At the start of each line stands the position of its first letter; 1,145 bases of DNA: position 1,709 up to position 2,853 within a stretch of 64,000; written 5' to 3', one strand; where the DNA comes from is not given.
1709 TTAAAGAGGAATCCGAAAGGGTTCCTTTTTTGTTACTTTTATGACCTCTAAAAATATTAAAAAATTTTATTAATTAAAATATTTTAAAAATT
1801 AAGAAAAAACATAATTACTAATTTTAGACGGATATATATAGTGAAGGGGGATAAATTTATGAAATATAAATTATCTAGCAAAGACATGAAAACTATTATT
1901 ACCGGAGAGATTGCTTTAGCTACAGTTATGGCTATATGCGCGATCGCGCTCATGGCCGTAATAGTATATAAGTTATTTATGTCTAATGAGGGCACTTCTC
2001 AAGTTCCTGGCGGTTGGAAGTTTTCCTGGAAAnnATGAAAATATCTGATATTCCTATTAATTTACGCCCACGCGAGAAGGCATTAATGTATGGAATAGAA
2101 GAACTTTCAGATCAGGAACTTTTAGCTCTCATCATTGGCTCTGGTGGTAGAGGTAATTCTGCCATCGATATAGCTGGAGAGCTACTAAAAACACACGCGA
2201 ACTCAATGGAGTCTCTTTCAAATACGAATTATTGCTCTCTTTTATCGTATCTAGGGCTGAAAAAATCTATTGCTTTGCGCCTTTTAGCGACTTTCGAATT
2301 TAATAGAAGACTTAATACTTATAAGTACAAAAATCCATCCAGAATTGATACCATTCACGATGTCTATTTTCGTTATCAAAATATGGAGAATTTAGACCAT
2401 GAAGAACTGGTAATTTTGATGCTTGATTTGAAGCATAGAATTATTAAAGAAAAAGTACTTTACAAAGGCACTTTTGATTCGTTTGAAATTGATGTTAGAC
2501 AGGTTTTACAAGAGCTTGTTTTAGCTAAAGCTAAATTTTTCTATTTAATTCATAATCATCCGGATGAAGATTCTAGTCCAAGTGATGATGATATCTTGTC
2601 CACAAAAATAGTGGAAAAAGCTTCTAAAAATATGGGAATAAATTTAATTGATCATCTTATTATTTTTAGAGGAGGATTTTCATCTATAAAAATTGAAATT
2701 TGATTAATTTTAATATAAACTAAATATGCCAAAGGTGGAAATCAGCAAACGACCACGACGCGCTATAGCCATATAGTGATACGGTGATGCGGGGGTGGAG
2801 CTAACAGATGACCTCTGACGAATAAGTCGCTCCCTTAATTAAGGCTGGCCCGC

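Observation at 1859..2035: Membrane-anchored 58-aa peptide ending in PGG-WKFSWK, translationally coupled to JAB-domain RadC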

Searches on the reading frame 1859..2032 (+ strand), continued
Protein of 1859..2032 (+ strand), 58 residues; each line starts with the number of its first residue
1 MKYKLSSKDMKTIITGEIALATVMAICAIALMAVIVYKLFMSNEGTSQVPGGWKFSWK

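Call 32: search_protein_families(library=pfam, alignment_id=A4, max_evalue=10)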
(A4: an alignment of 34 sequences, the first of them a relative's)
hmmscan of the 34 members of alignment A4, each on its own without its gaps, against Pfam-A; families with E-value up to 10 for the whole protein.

A. member 1, P0150 (56 aa): 1 family
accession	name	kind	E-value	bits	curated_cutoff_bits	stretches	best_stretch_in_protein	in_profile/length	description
PF04341.17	DUF485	-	0.14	12.6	28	1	7-42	42-75/88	Protein of unknown function, DUF485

B. families by the number of members that match (of 34 scanned): 36 families (the first 25 are shown)
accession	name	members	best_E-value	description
PF20082.4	DUF6476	4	0.0014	Family of unknown function (DUF6476)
PF11346.13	DUF3149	4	0.0093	Protein of unknown function (DUF3149)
PF01034.25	Syndecan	4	0.019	Syndecan domain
PF10439.15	Bacteriocin_IIc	2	0.0011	Bacteriocin class II with double-glycine leader peptide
PF10823.13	DUF2568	2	0.0084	Protein of unknown function (DUF2568)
PF08114.16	PMP1_2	2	0.0086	ATPase proteolipid family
PF06682.17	SARAF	2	0.23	SOCE-associated regulatory factor of calcium homoeostasis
PF02009.21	RIFIN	2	0.94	Rifin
PF13131.11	DUF3951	1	0.0014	Protein of unknown function (DUF3951)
PF02936.19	COX4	1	0.016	Cytochrome c oxidase subunit IV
PF06781.17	CrgA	1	0.019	Cell division protein CrgA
PF11146.13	DUF2905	1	0.022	Protein of unknown function (DUF2905)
PF01384.25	PHO4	1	0.034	Phosphate transporter family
PF04369.19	Lactococcin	1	0.035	Lactococcin-like family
PF10717.14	ODV-E18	1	0.036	Occlusion-derived virus envelope protein ODV-E18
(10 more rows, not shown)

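Call 37: list_cluster_members(proteins=[P0001, P0222, P0290, P0182, P0205, P0196, P0257, P0280, P0293, P0250])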
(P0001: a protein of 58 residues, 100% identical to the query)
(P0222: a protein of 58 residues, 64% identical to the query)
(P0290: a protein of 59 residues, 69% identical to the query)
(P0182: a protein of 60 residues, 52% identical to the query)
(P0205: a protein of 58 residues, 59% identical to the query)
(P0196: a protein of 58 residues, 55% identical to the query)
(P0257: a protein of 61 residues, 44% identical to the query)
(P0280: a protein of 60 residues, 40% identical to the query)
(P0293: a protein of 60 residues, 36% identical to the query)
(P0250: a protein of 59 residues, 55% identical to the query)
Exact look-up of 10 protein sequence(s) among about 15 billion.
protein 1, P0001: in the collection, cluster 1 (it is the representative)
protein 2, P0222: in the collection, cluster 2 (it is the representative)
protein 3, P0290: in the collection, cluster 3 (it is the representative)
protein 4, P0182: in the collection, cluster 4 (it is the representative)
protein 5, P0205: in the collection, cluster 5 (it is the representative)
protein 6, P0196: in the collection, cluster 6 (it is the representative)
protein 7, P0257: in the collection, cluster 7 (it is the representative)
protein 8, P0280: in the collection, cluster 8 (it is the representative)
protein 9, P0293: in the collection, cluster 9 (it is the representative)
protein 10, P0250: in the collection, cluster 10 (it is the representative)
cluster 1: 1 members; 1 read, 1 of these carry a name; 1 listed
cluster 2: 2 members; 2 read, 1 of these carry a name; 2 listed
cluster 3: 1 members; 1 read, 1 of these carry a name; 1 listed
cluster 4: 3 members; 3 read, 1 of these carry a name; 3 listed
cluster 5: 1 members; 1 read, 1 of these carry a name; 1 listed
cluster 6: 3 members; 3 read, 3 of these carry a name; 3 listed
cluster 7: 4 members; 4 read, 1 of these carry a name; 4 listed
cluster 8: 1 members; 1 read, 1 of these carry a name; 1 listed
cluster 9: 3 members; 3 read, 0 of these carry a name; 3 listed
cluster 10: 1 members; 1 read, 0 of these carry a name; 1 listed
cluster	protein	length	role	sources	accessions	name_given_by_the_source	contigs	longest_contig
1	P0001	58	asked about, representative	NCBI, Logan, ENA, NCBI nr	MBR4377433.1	MAG: hypothetical protein IKP50_00895 [Bacilli bacterium] | hypothetical protein [Bacilli bacterium]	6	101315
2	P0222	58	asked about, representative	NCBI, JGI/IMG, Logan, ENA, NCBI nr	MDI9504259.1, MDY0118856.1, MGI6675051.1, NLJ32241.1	MAG: hypothetical protein GX343_00175 [Erysipelotrichaceae bacterium] | hypothetical protein | hypothetical protein [Bacillota bacterium]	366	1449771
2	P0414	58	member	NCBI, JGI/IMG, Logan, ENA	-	-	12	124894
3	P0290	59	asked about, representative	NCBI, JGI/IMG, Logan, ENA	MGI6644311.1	MAG: hypothetical protein ACOX28_00875 [Bacilli bacterium] | hypothetical protein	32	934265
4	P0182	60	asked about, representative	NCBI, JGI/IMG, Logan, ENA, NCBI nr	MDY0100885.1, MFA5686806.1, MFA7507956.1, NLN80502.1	MAG: hypothetical protein WCZ47_00705 [Bacilli bacterium] | hypothetical protein | hypothetical protein [Bacilli bacterium]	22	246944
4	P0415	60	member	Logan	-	-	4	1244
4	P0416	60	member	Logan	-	-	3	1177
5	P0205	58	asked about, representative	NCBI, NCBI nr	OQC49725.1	MAG: hypothetical protein BWX57_00746 [Tenericutes bacterium ADurb.Bin024]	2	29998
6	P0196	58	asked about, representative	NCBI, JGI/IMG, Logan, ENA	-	hypothetical protein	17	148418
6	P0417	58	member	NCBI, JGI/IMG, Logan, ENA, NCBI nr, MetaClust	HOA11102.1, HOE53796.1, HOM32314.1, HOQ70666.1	MAG: hypothetical protein ACOX3B_03890 [Bacilli bacterium] | hypothetical protein | hypothetical protein [Bacillota bacterium]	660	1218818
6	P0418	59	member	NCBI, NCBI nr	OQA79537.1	MAG: hypothetical protein BWY30_00121 [Tenericutes bacterium ADurb.Bin239]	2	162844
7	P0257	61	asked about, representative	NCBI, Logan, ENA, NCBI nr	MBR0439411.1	MAG: hypothetical protein IJK27_01440 [Bacilli bacterium] | hypothetical protein [Bacilli bacterium]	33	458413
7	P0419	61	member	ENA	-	-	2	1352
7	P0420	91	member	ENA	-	-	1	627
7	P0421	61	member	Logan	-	-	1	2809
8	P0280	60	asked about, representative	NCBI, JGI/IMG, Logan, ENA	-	biopolymer transport protein ExbB/TolQ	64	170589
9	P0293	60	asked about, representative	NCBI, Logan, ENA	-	-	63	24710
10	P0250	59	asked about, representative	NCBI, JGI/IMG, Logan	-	-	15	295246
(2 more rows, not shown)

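Call 45: find_encoding_contigs(protein=P0014, flank=3000, max_places=2)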
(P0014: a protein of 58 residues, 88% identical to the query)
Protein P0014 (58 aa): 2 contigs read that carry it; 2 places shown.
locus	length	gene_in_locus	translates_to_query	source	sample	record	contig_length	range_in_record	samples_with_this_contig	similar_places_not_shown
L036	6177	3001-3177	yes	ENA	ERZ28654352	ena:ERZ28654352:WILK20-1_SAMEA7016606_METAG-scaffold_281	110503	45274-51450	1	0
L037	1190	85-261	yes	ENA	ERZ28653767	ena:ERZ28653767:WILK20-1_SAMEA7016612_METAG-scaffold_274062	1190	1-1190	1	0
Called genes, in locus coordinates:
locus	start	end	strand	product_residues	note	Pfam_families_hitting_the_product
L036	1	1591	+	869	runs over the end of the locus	PF01411:tRNA-synt_2c, PF07973:tRNA_SAD, PF02272:DHHA1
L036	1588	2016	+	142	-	PF03652:RuvX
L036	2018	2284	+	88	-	PF06949:DUF1292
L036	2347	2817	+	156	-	PF03449:GreA_GreB_N, PF01272:GreA_GreB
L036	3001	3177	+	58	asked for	-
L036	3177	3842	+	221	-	PF20582:UPF0758_N, PF04002:RadC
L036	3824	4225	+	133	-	-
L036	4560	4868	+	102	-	PF00829:Ribosomal_L21p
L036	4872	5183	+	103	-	PF04327:Peptidase_Prp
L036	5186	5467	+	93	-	PF01016:Ribosomal_L27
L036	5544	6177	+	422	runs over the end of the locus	PF01018:GTP1_OBG, PF02421:FeoB_N, PF01926:MMR_HSR1, PF09269:DUF1967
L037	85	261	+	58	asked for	-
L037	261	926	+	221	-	PF20582:UPF0758_N, PF04002:RadC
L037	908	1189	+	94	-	?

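Call 56: search_solved_structures(query=A4, max_evalue=10)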
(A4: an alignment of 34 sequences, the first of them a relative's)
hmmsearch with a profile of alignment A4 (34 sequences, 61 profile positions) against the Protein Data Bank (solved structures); distinct sequences matched with E-value up to 10: 5.
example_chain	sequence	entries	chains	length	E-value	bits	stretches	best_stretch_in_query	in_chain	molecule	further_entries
5nao_A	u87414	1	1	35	0.0012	21.9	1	24-42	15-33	Toll-like receptor 4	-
5nam_A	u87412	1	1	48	0.0025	20.8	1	24-42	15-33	Toll-like receptor 4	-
7yml_B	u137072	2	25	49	0.036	17.1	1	4-40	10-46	Light-harvesting protein B-870 beta chain | LH1 beta chain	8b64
9hmf_O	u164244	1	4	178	0.44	13.6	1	4-46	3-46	Flagellar protein FliL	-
8tib_A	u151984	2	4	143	5.7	10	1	3-48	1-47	DUF973 family protein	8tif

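Call 57: search_protein_families(library=padloc, proteins=[window:1859-2032:+, P0222, P0293], max_evalue=1)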
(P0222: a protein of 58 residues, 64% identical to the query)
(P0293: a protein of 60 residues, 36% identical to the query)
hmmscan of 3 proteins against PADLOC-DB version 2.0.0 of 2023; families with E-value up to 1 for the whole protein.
seq(58 aa): 0 families

P0222 (58 aa): 0 families

P0293 (60 aa): 0 families

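Call 69: predict_structure(alignment_id=A6)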
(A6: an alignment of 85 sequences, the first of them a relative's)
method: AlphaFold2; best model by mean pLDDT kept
length: 58 residues; sequences in the alignment: 85
mean_pLDDT: 76.2   pTM: 0.42
mean pLDDT of the five models: 76.2, 74.5, 71.7, 71.3, 70.1
residues with pLDDT >= 90: 15; 70-90: 19; 50-70: 23; < 50: 1
segments of 3 or more residues with pLDDT < 50: none
pLDDT, mean of each block of 10 residues (from residue 1): 73 74 95 89 62 61
secondary structure, 60 per line:
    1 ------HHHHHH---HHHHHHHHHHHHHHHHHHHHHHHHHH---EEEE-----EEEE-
elements in order: H7-12 H16-41 E45-48 E54-57

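Call 72: find_related_loci(query=A7, collection=metagenome_contigs, flank=10000)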
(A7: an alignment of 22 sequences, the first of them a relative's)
Query A7 (58 aa) in metagenome_contigs; peptide patterns used: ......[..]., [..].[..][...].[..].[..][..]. (x = any residue, [..] = any of these).
130 stretches matched a pattern; 74 encode a relative of the query (tblastn E <= 1e-3); 74 distinct loci.
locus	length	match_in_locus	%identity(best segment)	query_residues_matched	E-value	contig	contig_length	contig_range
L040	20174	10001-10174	100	1-58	1e-33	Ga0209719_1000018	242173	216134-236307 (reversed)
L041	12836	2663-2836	100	1-58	1e-33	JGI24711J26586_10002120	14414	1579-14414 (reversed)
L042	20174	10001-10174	100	1-58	1e-33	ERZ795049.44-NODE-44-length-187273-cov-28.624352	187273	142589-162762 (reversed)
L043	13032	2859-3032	64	1-58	1e-22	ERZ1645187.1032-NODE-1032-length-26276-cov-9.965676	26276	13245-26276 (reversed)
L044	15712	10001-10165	67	4-58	2e-22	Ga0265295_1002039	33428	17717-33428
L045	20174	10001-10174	62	1-58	2e-21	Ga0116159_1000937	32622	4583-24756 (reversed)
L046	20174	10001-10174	62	1-58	2e-21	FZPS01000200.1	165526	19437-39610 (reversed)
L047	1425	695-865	65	2-58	3e-21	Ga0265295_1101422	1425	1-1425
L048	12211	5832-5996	64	4-58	3e-21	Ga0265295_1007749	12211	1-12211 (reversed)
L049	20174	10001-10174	60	1-58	2e-20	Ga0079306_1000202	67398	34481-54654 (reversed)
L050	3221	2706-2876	61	1-57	2e-20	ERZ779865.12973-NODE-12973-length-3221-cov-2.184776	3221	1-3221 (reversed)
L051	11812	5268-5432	58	4-58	2e-20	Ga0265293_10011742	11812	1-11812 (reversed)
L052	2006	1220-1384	60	4-58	4e-20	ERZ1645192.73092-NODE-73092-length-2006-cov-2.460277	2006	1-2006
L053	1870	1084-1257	59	1-58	9e-20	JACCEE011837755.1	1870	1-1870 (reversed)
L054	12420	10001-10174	60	1-58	1e-19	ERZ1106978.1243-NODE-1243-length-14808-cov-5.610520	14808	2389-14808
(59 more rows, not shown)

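Call 81: find_related_loci(query=A7, collection=viral_contigs, flank=6000)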
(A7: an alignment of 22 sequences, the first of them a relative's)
Query A7 (58 aa) in viral_contigs; peptide patterns used: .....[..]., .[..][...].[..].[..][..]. (x = any residue, [..] = any of these).
45 stretches matched a pattern, but none encodes a relative of the query by tblastn (E <= 1e-3).

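Call 82: find_related_loci(query=A2, collection=viral_contigs, flank=6000)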
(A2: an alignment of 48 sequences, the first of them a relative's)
Query A2 (58 aa) in viral_contigs; peptide patterns used: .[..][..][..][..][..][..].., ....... (x = any residue, [..] = any of these).
149 stretches matched a pattern, but none encodes a relative of the query by tblastn (E <= 1e-3).

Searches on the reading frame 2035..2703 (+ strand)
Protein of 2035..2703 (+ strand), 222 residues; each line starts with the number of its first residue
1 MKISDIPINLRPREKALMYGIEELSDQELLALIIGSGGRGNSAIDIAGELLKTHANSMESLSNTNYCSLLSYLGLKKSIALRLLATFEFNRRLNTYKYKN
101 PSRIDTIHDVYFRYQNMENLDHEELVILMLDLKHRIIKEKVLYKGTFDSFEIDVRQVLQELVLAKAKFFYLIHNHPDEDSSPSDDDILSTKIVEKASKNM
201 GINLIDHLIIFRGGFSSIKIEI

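Call 9: search_protein_families(library=pfam, proteins=[window:2035-2703:+], max_evalue=1)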
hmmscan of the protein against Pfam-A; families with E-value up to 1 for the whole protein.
window:2035-2703:+ (222 aa): 3 families
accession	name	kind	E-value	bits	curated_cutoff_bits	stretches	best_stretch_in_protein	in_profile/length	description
PF04002.20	RadC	-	6.3e-29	100.8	22.1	1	114-219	12-117/121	RadC-like JAB domain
PF20582.4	UPF0758_N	-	3.1e-18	66.1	27.1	1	3-77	1-73/77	UPF0758 N-terminal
PF10704.14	DUF2508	-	0.11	13.1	22.5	1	117-172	10-61/71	Protein of unknown function (DUF2508)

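Call 10: search_protein_families(library=ncbifam, proteins=[window:2035-2703:+], max_evalue=1)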
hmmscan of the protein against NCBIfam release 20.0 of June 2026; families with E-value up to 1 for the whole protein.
window:2035-2703:+ (222 aa): 2 families
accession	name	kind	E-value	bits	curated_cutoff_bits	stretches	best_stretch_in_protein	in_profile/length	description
NF000642.1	PRK00024.1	equivalog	8.8e-48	162.8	180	1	13-219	1-207/212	RadC family protein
TIGR00608.1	radc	subfamily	3.5e-43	147.9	133.85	1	11-219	1-213/218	RadC family protein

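Call 57: search_protein_families(library=padloc, proteins=[window:2035-2703:+], max_evalue=1)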
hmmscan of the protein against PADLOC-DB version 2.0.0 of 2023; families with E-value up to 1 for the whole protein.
window:2035-2703:+ (222 aa): 1 family
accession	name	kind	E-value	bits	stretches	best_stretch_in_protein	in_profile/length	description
PDLC00907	JAB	-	0.036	12.2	1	154-205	40-94/140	JAB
